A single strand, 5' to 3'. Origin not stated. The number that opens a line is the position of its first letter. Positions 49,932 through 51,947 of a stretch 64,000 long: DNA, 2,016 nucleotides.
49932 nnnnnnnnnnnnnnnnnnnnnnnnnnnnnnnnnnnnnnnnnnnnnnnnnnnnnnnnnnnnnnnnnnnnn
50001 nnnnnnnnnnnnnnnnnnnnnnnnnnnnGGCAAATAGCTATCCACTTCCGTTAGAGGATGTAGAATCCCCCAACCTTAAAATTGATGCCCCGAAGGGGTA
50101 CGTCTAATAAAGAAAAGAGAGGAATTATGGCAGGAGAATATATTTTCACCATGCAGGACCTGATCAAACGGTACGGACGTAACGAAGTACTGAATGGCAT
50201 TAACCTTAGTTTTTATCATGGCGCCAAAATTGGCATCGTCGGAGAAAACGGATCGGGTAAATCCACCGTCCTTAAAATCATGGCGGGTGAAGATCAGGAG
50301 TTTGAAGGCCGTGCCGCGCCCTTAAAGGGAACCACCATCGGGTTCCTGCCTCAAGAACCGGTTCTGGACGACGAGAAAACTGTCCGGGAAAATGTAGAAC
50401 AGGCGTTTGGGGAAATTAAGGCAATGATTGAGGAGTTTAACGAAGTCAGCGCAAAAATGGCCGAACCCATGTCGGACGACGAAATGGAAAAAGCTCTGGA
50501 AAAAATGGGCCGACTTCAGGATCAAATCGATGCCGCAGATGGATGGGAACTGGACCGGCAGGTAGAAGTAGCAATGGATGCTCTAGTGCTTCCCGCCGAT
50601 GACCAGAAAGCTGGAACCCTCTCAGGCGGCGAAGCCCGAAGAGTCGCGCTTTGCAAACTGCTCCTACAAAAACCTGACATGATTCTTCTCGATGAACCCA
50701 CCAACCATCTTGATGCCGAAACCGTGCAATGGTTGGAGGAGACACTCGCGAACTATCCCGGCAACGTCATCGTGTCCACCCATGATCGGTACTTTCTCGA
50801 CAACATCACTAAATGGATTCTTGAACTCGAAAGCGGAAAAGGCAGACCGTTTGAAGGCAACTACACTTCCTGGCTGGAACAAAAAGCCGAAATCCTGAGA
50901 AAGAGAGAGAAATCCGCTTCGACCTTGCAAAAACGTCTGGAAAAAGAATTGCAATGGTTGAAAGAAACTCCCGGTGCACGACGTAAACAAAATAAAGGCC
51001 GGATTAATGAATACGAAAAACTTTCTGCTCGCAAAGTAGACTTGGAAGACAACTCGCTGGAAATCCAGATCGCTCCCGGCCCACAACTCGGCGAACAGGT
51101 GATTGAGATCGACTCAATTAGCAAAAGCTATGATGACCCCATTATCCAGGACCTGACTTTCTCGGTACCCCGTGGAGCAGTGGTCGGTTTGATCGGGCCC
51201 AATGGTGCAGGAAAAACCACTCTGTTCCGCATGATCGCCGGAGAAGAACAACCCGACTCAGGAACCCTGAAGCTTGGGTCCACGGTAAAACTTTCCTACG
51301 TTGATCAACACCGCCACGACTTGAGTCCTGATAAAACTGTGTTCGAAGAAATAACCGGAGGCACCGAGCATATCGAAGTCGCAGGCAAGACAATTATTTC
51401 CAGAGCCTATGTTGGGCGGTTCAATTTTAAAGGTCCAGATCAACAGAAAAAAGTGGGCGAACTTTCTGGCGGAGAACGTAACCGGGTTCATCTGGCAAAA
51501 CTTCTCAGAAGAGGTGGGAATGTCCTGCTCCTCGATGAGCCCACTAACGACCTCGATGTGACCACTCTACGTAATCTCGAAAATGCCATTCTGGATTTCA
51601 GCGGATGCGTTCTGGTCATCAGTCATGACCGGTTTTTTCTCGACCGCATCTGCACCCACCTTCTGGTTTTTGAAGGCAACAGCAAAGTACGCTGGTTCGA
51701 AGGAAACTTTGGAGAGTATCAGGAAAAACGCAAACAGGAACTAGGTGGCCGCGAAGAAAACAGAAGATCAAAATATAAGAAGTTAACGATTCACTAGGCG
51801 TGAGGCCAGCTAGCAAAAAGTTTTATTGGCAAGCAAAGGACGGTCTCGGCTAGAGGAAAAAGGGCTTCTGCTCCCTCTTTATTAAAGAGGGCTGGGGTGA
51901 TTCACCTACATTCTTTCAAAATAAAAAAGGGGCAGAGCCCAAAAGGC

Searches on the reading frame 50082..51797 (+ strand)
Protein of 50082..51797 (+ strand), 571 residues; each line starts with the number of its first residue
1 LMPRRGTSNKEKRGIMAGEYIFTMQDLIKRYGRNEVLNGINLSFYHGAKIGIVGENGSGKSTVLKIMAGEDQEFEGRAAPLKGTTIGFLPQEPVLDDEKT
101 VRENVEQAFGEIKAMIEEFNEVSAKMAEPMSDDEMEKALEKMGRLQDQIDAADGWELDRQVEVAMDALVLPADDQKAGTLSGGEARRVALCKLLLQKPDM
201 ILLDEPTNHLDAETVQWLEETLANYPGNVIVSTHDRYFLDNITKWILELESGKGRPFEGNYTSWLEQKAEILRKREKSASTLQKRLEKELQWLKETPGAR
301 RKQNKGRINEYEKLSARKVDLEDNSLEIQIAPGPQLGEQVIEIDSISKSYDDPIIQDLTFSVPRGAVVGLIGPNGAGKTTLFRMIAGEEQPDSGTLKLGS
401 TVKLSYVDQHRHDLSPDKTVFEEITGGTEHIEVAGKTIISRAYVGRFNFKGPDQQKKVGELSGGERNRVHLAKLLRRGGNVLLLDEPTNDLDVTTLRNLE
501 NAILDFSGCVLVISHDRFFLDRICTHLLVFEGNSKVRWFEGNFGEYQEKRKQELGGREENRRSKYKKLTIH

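Call 55: search_protein_families(library=pfam, proteins=[window:50082-51797:+], max_evalue=0.00001)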
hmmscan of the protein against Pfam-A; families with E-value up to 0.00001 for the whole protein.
window:50082-51797:+ (571 aa): 8 families
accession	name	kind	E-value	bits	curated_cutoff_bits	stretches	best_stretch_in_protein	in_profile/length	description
PF00005.33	ABC_tran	-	1.6e-57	194.4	25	2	37-208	1-137/137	ABC transporter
PF13304.12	AAA_21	-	2e-16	61.4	27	0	187-240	245-304/304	AAA domain, putative AbiEii toxin, Type IV TA system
PF12848.13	ABC_tran_Xtn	-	1.7e-10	41.3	25.9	1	247-320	1-76/85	ABC transporter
PF02463.25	SMC_N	-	1.9e-10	41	40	0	138-244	135-207/220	RecF/RecN/SMC N terminal domain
PF13166.12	AAA_13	-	2.4e-07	30.3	36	0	101-285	428-606/713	AAA domain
PF13401.12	AAA_22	-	1.4e-06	29.1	27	0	370-493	10-98/130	AAA domain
PF13555.12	AAA_29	-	3.7e-06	27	27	0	49-64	24-39/61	P-loop containing region of AAA domain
PF01926.29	MMR_HSR1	-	9.5e-06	26.2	21.9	0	49-86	1-34/113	50S ribosome-binding GTPase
